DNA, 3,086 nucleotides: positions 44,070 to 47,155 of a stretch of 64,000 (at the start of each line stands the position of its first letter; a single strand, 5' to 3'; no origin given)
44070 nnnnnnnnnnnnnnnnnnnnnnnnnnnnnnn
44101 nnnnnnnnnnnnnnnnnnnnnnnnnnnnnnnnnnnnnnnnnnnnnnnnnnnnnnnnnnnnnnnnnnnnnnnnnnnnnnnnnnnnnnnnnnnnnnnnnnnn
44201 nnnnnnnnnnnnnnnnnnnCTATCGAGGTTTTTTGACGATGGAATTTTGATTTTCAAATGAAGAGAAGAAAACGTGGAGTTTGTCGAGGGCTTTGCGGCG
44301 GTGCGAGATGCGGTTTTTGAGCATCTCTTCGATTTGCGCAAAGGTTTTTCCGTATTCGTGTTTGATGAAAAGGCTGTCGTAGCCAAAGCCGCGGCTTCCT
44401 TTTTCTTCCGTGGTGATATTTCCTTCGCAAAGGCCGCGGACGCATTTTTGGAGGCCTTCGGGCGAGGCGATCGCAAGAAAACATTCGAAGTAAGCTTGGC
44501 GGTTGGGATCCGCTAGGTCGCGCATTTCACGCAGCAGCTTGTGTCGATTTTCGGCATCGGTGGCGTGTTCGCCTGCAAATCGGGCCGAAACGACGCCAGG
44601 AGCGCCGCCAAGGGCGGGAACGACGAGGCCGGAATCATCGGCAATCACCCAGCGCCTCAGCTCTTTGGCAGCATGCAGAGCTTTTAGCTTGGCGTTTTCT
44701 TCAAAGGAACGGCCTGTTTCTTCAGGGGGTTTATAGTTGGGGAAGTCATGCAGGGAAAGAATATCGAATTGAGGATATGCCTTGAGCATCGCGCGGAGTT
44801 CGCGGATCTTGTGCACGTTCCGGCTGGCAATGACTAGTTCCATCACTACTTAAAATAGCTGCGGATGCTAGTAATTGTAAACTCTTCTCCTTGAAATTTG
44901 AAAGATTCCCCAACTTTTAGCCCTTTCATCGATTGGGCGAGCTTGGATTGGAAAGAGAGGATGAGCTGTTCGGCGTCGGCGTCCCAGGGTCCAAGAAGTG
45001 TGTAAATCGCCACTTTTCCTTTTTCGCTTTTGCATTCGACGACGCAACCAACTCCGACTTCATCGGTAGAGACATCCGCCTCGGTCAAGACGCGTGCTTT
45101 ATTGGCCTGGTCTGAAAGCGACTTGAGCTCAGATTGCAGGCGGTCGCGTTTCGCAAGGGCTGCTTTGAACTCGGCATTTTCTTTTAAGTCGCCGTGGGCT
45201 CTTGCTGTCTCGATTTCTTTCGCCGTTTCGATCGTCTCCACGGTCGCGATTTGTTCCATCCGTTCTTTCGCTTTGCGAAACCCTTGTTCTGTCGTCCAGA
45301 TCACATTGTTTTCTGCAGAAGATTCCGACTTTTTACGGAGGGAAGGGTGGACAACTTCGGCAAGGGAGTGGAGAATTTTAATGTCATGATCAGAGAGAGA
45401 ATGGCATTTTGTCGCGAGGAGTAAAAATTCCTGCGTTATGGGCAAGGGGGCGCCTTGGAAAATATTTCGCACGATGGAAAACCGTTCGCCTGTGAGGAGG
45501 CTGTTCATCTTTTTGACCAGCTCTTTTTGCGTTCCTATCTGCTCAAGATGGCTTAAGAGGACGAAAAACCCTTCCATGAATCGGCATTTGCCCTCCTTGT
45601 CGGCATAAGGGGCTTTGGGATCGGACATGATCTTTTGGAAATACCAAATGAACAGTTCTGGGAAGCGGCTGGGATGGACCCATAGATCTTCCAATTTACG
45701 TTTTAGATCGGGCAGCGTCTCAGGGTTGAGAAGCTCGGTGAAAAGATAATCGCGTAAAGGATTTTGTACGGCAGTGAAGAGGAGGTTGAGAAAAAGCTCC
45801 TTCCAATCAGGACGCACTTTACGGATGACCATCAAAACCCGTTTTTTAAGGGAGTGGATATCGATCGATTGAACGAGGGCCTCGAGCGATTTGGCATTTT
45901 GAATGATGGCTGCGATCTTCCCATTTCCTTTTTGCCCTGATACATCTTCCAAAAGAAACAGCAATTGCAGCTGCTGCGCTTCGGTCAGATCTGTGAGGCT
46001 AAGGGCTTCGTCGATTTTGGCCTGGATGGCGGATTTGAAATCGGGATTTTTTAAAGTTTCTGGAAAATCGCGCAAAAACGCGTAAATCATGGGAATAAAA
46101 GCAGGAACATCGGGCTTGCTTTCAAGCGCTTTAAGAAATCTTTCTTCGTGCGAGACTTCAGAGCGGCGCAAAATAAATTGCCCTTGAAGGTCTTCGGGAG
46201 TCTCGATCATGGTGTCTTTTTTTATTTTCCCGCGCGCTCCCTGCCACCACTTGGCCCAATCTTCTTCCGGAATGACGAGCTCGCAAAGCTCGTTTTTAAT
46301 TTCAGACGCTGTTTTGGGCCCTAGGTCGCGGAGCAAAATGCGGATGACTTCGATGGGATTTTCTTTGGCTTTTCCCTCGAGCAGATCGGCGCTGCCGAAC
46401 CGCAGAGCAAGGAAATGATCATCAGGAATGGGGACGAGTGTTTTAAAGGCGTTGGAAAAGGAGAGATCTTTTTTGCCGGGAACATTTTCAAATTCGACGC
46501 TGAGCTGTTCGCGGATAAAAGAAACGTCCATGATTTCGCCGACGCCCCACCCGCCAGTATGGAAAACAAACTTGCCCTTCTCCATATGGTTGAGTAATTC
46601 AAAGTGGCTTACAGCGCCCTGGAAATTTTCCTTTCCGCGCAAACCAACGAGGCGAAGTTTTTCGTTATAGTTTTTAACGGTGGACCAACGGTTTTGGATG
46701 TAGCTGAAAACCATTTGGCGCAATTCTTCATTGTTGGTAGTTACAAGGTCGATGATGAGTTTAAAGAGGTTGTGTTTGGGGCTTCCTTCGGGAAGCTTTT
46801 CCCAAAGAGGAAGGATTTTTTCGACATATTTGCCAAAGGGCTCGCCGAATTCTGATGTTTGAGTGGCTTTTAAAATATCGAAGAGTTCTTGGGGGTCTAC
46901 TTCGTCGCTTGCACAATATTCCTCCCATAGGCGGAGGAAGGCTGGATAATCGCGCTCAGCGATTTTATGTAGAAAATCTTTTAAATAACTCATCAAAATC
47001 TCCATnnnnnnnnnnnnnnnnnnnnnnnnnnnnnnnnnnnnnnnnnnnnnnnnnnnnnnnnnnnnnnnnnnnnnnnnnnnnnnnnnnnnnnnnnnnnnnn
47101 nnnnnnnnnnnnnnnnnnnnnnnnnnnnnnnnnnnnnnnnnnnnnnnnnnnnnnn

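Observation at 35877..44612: Footprint of an old tandem segmental duplication (rdgB'|dus'-acyP' junction) that made two cargo slots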

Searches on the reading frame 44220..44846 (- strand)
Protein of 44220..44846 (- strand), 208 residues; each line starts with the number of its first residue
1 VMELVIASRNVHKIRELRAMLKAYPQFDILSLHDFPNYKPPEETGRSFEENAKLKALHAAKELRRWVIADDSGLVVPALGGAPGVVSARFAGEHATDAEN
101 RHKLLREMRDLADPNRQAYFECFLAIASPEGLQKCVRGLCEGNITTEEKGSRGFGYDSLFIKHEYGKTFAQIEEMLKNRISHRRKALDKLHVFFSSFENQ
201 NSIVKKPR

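Call 9: search_protein_families(library=pfam, proteins=[window:44220-44846:-], max_evalue=0.01)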
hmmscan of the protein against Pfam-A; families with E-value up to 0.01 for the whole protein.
window:44220-44846:- (208 aa): 1 family
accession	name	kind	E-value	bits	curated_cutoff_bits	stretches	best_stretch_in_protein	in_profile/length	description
PF01725.21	Ham1p_like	-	1e-62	211.8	22.5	1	4-191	1-184/186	Ham1 family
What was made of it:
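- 44220..44846 (-): Live rdgB gene (Ham1 family). Pfam E 1e-62 (call 9).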

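Call 10: find_encoding_contigs(protein=window:44220-44846:-, flank=10000, max_places=10)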
Protein window:44220-44846:- (208 aa): no gene with exactly this product is on record in the collection.
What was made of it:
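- Tried and rejected: It failed (call 10).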

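Call 11: find_encoding_contigs(protein=window:44220-44843:-, flank=10000, max_places=10)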
Protein window:44220-44843:- (207 aa): 1 contig read that carries it; 1 place shown.
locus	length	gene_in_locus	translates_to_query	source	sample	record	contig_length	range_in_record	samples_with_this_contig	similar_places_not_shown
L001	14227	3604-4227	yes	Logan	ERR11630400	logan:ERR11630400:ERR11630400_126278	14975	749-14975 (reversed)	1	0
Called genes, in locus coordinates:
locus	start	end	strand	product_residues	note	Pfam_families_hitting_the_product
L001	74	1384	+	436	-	PF13173:AAA_14, PF13635:DUF4143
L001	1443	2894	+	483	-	PF27167:HTH_GRAD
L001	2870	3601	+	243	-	PF03449:GreA_GreB_N, PF01272:GreA_GreB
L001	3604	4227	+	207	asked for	PF01725:Ham1p_like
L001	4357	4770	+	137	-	-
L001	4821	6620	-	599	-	-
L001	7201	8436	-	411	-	-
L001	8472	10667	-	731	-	-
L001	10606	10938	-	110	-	-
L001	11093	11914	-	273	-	PF00196:GerE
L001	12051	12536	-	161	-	PF00708:Acylphosphatase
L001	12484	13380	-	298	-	PF01207:Dus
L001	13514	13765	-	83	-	PF02325:CCB3_YggT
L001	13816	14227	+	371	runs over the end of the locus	-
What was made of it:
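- Tried and rejected: The ATG start worked (call 11).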

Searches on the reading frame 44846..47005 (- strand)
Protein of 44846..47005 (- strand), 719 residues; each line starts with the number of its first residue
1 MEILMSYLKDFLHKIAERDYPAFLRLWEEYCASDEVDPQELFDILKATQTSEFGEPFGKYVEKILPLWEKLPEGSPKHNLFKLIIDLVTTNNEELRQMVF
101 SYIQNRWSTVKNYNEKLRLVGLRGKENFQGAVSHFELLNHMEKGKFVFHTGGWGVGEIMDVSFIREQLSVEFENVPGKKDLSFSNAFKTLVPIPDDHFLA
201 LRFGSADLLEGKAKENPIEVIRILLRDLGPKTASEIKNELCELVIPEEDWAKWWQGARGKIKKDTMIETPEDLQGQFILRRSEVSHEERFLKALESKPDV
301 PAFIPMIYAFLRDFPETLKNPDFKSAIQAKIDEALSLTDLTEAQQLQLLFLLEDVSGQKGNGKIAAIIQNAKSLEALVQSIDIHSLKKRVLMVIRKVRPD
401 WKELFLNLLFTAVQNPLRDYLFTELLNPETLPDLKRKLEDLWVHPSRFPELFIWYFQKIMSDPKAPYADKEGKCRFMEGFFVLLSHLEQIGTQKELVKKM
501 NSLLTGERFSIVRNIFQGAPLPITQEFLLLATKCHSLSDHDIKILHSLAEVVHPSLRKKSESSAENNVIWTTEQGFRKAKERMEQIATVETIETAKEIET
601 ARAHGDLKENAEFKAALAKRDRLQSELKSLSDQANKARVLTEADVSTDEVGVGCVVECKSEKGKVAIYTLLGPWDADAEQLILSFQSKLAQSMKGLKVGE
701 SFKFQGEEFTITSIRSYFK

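Call 9: search_protein_families(library=pfam, proteins=[window:44846-47005:-], max_evalue=0.01)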
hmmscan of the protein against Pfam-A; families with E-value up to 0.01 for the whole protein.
window:44846-47005:- (719 aa): 2 families
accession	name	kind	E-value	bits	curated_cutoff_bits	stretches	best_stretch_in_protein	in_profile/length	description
PF03449.20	GreA_GreB_N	-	1.7e-15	57.4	24.5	1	569-639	1-71/71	Transcription elongation factor, N-terminal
PF01272.25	GreA_GreB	-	5.1e-13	49.3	26.9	1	646-714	2-75/77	Transcription elongation factor, GreA/GreB, C-term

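Call 12: find_related_loci(query=window:44846-47005:-, collection=genome_contigs, flank=10000)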
Query window:44846-47005:- (719 aa) in genome_contigs; peptide patterns used: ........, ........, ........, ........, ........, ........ (x = any residue, [..] = any of these).
90 stretches matched a pattern; 36 encode a relative of the query (tblastn E <= 1e-3); 36 distinct loci.
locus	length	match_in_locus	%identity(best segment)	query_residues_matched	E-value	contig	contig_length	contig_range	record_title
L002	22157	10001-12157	87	1-719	0e+0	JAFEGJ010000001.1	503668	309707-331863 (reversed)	MAG: Verrucomicrobia bacterium isolate SZAS-15 VERR-AMP-3__1__length-503668, whole genome shotgun sequence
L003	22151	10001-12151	70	5-718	0e+0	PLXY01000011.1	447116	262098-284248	MAG: Parachlamydiales bacterium isolate palsa_1444 73.20120700_P3D.326_contig_2771, whole genome shotgun sequence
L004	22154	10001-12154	69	5-719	0e+0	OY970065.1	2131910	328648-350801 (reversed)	MAG: Parachlamydiales bacterium isolate MFD09286.bin.c.6 genome assembly, chromosome: 1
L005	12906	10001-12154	70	5-719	0e+0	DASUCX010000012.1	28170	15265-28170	MAG TPA_asm: Rhabdochlamydiaceae bacterium isolate SMAG_U1308 k141_1605145, whole genome shotgun sequence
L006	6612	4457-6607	70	5-718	0e+0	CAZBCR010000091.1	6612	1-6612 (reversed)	MAG TPA_asm: uncultured bacterium isolate SRP200132_co1_555 genome assembly, contig: NODE_21897_length_6612_cov_9.304713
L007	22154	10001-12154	69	5-719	0e+0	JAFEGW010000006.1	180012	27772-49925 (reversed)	MAG: Verrucomicrobia bacterium isolate SZAS AMP-14 VERR-AMP-1__6__length-180012, whole genome shotgun sequence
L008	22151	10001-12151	68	5-718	0e+0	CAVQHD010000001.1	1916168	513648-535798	MAG: uncultured Rhabdochlamydiaceae bacterium isolate MFD05580.bin.1.47 genome assembly, contig: contig_33168, whole gen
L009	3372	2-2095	69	24-718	0e+0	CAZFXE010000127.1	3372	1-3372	MAG TPA_asm: uncultured bacterium isolate SRP200132_co1_540 genome assembly, contig: NODE_60478_length_3372_cov_9.341875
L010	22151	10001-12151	61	2-715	0e+0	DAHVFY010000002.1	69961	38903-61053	MAG TPA_asm: Parachlamydiales bacterium isolate clean324 NODE_2_length_69961_cov_3.506582, whole genome shotgun sequence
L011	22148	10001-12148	60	5-716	0e+0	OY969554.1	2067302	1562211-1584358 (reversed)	MAG: uncultured Chlamydiales bacterium isolate MFD04540.bin.c.3 genome assembly, chromosome: 1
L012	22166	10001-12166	59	5-718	0e+0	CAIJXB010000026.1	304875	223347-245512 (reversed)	MAG: uncultured Chlamydiae bacterium isolate MJ-time_bin-9202 genome assembly, contig: bin-9202:26/68, whole genome shot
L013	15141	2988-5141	57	3-716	0e+0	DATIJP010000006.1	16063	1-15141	MAG TPA_asm: Rhabdochlamydiaceae bacterium isolate SMAG_U15694 k141_646578, whole genome shotgun sequence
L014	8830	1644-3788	55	5-716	0e+0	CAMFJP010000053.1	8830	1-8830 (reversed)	MAG: uncultured Chlamydiae bacterium isolate SRR12456171_bin.5_metaWRAP_v1.3_MAG genome assembly, contig: ERZ12289969.30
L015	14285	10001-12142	56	5-715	0e+0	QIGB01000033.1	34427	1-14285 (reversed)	MAG: Chlamydiae bacterium isolate SZUA-160 Ga0063294_10000363, whole genome shotgun sequence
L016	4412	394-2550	55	5-718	0e+0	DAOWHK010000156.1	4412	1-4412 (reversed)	MAG TPA_asm: Parachlamydiales bacterium isolate CSMAG_2015 CSMAG_2015_k141_5642226_length_4412_cov_9.0000, whole genome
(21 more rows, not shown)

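Call 36: find_related_loci(query=window:44846-47005:-, collection=metagenome_contigs, flank=10000)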
Query window:44846-47005:- (719 aa) in metagenome_contigs; peptide patterns used: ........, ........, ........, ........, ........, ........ (x = any residue, [..] = any of these).
160 stretches matched a pattern; 16 encode a relative of the query (tblastn E <= 1e-3); 16 distinct loci.
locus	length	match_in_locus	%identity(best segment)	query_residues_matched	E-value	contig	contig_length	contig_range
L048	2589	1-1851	93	103-719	0e+0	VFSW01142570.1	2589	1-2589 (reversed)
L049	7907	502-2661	71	3-719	0e+0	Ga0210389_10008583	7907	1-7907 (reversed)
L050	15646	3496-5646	71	5-718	0e+0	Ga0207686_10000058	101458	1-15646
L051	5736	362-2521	68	3-719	0e+0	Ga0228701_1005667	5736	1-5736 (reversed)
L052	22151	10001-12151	70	5-718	0e+0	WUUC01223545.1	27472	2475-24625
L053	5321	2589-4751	65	2-718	0e+0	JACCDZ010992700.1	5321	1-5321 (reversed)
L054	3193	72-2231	55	5-719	0e+0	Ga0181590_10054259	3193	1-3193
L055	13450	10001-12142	56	5-715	0e+0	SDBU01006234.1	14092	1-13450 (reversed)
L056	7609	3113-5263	47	4-719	0e+0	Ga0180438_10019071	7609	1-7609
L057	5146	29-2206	47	2-719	0e+0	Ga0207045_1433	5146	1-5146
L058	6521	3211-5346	46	5-719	0e+0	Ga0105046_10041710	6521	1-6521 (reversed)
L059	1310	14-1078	69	367-718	3e-179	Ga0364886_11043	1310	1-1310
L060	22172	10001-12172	48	2-717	0e+0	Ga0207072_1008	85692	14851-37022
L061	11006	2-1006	54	384-716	3e-113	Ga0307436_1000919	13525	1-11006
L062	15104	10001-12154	49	5-718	0e+0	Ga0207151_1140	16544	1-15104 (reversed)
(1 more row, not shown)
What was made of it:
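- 44846..47005 (-): Long chlamydial-type greA. It was used as the synteny anchor. Calls 9, 12 and 36.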
